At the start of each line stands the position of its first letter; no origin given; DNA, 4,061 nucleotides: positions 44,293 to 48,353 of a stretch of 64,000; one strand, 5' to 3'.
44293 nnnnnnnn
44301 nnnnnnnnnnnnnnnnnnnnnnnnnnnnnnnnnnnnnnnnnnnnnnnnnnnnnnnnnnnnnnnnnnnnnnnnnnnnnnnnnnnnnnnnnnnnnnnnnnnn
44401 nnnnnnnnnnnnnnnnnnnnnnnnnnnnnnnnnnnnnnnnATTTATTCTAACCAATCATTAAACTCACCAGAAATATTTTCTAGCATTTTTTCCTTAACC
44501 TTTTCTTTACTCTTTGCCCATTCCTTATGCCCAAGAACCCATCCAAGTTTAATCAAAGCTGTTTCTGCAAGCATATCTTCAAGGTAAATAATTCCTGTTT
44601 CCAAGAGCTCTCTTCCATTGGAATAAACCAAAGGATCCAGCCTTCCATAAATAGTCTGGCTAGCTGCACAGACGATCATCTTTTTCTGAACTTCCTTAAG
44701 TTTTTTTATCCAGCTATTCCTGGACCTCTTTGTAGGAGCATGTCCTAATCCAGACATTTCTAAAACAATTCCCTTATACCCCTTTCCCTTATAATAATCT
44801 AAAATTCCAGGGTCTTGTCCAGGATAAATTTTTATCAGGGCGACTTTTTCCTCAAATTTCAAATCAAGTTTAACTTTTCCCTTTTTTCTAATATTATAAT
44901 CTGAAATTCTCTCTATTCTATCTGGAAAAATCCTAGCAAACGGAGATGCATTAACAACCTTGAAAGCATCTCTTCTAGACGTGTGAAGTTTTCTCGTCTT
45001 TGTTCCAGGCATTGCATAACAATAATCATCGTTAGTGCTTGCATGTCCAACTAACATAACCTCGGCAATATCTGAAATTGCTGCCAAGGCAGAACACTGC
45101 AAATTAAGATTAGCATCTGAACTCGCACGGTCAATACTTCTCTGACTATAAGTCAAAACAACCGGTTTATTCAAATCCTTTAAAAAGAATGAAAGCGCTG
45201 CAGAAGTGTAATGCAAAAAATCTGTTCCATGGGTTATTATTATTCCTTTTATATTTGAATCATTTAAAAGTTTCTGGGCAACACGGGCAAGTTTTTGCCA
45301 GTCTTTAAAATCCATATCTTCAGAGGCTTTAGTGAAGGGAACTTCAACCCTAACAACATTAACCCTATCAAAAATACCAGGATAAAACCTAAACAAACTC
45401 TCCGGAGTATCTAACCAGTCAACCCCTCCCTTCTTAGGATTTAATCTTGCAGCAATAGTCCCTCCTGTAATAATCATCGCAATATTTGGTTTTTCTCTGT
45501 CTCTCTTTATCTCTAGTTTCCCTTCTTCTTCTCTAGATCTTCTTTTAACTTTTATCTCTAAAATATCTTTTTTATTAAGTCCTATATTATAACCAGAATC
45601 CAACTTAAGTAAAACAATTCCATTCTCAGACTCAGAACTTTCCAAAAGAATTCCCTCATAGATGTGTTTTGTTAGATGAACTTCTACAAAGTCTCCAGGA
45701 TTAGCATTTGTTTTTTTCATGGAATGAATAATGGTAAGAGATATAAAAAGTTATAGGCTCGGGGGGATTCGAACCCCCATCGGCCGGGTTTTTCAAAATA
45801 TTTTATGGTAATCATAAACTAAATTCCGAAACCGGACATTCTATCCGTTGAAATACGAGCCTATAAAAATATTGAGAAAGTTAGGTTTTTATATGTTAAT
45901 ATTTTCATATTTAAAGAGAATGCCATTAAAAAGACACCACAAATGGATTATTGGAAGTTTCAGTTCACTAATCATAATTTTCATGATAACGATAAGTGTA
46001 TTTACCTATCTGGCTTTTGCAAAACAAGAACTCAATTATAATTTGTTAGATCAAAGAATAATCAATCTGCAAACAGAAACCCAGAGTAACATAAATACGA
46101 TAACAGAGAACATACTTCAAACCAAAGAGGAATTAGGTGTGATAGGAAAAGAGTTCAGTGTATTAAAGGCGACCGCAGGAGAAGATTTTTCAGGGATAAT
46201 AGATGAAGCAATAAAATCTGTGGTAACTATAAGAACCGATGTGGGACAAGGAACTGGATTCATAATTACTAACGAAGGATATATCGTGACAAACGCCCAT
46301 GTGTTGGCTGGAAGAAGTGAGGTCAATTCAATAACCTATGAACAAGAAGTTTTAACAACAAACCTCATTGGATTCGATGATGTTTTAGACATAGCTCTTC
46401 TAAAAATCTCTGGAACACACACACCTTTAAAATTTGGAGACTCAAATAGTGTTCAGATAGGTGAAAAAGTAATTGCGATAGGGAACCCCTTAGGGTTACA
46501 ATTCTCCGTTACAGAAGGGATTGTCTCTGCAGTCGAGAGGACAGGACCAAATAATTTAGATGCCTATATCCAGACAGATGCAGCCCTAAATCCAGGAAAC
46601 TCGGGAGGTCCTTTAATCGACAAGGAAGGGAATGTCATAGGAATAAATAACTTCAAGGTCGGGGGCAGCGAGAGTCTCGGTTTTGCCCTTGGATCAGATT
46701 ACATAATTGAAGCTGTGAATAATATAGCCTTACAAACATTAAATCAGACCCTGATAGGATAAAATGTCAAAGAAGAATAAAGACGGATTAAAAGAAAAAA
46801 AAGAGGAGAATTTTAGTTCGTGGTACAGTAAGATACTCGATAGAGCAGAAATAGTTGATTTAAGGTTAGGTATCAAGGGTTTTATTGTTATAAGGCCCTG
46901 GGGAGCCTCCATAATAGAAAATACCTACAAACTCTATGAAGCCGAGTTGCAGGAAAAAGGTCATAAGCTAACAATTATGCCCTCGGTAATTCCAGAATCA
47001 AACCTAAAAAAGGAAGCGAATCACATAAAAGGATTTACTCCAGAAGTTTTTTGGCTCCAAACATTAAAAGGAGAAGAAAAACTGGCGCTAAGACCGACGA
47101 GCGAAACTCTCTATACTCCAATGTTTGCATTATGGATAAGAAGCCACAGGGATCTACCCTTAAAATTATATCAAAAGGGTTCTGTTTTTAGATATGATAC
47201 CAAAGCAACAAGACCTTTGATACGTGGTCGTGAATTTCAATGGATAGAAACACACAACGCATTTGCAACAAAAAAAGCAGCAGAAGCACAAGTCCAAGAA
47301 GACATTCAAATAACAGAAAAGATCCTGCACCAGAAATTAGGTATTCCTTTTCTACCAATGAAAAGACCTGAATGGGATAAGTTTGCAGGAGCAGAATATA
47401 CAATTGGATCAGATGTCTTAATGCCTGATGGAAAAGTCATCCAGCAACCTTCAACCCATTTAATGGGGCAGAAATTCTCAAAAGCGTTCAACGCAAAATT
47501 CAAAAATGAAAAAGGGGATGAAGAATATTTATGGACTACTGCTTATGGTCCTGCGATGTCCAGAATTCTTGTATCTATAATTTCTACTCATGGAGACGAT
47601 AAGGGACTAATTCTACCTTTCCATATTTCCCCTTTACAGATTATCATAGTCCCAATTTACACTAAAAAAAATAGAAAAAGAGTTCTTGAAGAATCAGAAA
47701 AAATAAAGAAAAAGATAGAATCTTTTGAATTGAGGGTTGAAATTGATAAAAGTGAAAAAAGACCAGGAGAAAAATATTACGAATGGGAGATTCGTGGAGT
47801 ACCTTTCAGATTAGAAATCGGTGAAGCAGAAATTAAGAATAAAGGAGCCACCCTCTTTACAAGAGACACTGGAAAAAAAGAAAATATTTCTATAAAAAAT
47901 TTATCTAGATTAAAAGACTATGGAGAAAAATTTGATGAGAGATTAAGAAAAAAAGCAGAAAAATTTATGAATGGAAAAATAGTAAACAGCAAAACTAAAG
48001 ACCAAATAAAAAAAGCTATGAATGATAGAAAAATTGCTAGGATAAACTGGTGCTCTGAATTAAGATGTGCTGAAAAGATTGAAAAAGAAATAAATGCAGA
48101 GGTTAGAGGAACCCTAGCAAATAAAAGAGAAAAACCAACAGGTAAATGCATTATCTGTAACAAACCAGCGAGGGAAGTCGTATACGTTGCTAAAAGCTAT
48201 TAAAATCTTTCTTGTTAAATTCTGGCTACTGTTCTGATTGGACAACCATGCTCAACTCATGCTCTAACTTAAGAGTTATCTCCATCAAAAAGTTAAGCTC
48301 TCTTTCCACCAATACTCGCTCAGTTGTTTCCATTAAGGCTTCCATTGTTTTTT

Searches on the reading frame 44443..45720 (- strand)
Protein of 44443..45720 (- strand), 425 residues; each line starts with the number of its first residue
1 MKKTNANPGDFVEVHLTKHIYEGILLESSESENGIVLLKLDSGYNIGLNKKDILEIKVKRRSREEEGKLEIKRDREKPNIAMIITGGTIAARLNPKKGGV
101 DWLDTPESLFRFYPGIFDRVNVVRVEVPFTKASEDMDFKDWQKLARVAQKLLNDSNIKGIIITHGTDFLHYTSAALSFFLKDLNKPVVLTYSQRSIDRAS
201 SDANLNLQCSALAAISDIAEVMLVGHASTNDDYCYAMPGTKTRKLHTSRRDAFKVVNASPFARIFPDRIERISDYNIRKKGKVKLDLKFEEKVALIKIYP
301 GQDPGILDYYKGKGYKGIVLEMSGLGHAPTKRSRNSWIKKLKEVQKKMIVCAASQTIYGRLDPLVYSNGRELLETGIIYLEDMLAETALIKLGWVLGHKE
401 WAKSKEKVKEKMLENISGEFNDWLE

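Call 63: search_protein_families(library=pfam, proteins=[window:44443-45720:-], max_evalue=0.001)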
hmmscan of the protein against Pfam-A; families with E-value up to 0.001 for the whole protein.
window:44443-45720:- (425 aa): 3 families
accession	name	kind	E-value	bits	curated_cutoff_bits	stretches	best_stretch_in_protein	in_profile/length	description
PF00710.25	Asparaginase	-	7.3e-45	153.3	22.5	1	79-269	1-185/193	Asparaginase, N-terminal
PF17763.6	Asparaginase_C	-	3.7e-23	82.1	34.6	1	292-400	1-105/114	Glutaminase/Asparaginase C-terminal domain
PF18195.6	GatD_N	-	1.6e-13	50.2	25.7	1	6-58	1-53/54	GatD N-terminal domain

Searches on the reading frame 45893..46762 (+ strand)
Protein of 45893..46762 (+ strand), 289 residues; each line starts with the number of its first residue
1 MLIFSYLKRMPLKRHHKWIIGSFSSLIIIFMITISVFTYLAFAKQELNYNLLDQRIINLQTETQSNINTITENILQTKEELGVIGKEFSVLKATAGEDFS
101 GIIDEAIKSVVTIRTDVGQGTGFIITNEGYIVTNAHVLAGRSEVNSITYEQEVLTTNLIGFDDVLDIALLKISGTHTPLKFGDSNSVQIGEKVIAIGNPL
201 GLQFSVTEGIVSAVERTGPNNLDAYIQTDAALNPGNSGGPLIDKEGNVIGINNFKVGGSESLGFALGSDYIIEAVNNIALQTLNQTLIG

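Call 63: search_protein_families(library=pfam, proteins=[window:45893-46762:+], max_evalue=0.001)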
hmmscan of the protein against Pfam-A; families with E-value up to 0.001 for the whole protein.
window:45893-46762:+ (289 aa): 3 families
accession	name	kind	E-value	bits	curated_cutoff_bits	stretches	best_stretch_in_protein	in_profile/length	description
PF13365.12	Trypsin_2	-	1.2e-35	123.8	27.6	1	120-251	1-144/144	Trypsin-like peptidase domain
PF00089.32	Trypsin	-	1e-15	58.6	20.6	1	120-260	27-203/220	Trypsin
PF05579.19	Peptidase_S32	-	8.4e-05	22.4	24.7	0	76-137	188-249/297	Equine arteritis virus serine endopeptidase S32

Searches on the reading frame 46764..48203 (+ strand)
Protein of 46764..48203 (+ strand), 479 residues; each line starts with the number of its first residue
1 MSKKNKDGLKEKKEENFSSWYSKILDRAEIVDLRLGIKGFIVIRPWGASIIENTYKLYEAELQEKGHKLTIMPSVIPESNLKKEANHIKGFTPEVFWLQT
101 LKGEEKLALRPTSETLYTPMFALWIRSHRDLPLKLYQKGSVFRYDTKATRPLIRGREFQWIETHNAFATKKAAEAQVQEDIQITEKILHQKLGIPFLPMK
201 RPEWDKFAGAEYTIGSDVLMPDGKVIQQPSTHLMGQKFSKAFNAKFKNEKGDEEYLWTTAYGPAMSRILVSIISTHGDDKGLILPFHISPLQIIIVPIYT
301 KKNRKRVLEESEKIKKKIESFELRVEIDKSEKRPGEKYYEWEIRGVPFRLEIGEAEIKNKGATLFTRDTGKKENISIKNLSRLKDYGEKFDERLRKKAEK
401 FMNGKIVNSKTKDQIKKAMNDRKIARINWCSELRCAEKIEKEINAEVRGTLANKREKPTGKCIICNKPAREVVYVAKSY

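Call 63: search_protein_families(library=pfam, proteins=[window:46764-48203:+], max_evalue=0.001)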
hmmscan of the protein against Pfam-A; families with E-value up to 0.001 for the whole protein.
window:46764-48203:+ (479 aa): 3 families
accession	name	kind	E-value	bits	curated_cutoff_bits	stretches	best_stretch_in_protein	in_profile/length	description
PF00587.30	tRNA-synt_2b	-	7.4e-28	98.2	29.3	1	102-275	6-178/179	tRNA synthetase class II core domain (G, H, P, S and T)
PF03129.25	HGTP_anticodon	-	8.7e-18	64.7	21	1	292-381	1-88/94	Anticodon binding domain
PF09180.16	ProRS-C_1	-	2.5e-15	56.8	31.5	1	413-479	2-71/71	Prolyl-tRNA synthetase, C-terminal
